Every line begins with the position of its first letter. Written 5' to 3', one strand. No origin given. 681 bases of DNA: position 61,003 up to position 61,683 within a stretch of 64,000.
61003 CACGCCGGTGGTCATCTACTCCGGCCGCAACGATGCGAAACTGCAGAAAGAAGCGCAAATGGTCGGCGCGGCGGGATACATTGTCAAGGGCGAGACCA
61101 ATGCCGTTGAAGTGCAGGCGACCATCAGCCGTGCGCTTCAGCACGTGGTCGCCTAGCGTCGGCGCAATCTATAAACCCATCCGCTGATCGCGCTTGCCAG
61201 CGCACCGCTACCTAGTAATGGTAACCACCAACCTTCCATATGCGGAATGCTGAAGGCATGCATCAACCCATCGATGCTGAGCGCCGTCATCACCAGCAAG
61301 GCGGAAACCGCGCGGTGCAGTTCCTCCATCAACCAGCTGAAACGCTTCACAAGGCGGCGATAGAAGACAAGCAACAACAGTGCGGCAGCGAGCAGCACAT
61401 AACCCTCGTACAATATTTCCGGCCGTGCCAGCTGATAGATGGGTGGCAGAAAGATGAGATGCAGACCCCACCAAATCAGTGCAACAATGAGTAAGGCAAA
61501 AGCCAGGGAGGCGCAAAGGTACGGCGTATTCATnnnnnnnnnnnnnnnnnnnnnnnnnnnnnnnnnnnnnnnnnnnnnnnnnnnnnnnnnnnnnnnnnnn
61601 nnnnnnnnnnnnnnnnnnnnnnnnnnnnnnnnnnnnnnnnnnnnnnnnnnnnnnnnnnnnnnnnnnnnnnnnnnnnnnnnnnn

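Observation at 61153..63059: Two Zur-box-like palindromes between a zur-like gene and a divergent His-rich protein / small membrane protein pair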

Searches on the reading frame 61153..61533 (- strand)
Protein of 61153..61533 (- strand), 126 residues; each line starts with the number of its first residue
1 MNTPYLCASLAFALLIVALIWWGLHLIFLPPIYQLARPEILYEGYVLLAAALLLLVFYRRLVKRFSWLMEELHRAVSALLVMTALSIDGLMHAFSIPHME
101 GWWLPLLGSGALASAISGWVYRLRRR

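Call 3: search_protein_families(library=pfam, proteins=[window:61153-61533:-], max_evalue=0.1)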
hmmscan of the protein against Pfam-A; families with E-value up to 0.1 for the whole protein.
window:61153-61533:- (126 aa): 0 families

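Call 4: search_protein_families(library=ncbifam, proteins=[window:61153-61533:-], max_evalue=0.1)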
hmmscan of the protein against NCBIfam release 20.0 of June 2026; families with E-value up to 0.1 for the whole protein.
window:61153-61533:- (126 aa): 0 families

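Call 43: find_homologous_proteins(query=window:61153-61533:-, max_evalue=0.01)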
Query window:61153-61533:- (126 aa): 8 proteins with E <= 0.01 among 1401 candidates.
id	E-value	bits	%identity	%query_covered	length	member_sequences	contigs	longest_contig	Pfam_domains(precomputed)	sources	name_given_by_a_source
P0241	5.1e-74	265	100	100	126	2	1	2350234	-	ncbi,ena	-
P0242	5.9e-50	187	68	100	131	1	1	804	-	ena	-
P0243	3.4e-46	175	69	81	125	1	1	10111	-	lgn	-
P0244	1.4e-31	127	50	98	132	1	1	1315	-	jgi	-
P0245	2.7e-30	123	51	94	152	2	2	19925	-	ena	-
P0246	6.9e-29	119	44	98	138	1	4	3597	-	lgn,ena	-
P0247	8.6e-28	115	68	63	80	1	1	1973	-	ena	-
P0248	2.9e-27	113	46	99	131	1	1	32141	-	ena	-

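Call 67: predict_structure(alignment_id=A4)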
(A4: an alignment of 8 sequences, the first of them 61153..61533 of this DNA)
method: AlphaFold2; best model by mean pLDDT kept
length: 126 residues; sequences in the alignment: 8
mean_pLDDT: 80.9   pTM: 0.58
mean pLDDT of the five models: 80.9, 80.6, 79.5, 77.2, 77.0
residues with pLDDT >= 90: 42; 70-90: 51; 50-70: 31; < 50: 2
segments of 3 or more residues with pLDDT < 50: none
pLDDT, mean of each block of 10 residues (from residue 1): 79 95 93 87 94 95 88 83 82 68 62 59 59
secondary structure, 60 per line:
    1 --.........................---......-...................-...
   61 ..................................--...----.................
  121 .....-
elements in order: H3-27 H31-36 H38-56 H58-94 H104-125

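Call 70: fold_search(model_id=the predicted structure, library=pdb)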
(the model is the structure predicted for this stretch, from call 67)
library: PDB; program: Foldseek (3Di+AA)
matches with E <= 10: 5; with E <= 0.001: 0
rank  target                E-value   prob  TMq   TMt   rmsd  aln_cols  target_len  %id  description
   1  6par_D                8.4e+00  0.04  0.24  0.06  24.2       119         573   21  Structure of a bacterial Atm1-family ABC exporter with MgAMPPNP bound (released 2020-06-24)
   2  6wlw_T                8.9e+00  0.12  0.33  0.45   6.2        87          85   18  The Vo region of human V-ATPase in state 1 (focused refinement) (released 2020-11-11)
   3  9hzx_0                8.9e+00  0.05  0.32  0.19  28.2       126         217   19  280 A SynPspA rod after incubation with EPL (released 2025-08-13)
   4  7n0n_A                8.9e+00  0.05  0.31  0.08  19.6       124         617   14  Activated state of 2-APB-bound wildtype rat TRPV2 in nanodiscs (released 2022-05-04)
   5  7u8o_f                9.5e+00  0.12  0.33  0.46   6.1        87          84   18  Structure of porcine V-ATPase with mEAK7 and SidK, Rotary state 2 (released 2022-07-06)
